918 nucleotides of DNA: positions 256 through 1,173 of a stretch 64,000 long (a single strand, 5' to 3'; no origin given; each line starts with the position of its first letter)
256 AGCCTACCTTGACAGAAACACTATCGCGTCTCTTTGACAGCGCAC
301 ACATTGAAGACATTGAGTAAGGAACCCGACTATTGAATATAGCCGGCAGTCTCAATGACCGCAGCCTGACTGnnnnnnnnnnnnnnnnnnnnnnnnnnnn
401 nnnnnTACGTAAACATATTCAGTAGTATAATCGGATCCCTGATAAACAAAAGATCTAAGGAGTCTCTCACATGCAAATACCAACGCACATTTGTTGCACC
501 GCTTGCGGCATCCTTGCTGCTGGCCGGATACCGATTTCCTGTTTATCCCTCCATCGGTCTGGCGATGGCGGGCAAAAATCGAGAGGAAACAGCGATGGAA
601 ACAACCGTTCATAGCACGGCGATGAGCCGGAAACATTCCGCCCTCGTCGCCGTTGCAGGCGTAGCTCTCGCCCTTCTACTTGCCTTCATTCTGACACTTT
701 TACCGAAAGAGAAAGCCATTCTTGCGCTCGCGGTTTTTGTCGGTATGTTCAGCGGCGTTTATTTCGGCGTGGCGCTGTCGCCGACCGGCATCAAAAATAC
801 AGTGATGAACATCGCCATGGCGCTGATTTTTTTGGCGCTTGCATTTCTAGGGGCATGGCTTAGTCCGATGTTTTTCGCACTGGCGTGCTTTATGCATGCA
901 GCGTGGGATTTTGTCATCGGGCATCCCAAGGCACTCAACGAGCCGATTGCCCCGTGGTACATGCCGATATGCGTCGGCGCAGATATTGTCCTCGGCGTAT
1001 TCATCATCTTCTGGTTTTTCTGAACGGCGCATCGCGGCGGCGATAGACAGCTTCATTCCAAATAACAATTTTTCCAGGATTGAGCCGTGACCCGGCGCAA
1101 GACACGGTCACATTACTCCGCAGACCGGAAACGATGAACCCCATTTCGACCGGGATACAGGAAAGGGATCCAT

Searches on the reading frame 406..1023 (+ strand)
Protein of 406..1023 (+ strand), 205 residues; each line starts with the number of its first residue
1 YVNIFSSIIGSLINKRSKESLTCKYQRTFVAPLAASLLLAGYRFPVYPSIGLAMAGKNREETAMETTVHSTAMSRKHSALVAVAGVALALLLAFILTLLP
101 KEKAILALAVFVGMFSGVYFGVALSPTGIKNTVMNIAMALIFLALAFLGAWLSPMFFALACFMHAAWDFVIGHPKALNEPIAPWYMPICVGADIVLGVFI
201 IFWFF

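Call 25: search_protein_families(library=pfam, proteins=[window:406-1023:+], max_evalue=0.001)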
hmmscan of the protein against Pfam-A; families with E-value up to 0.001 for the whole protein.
window:406-1023:+ (205 aa): 1 family
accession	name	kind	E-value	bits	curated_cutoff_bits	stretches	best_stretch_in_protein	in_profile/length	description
PF19473.4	DUF6010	-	8e-06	26.4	27.3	1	82-201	3-115/120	Family of unknown function (DUF6010)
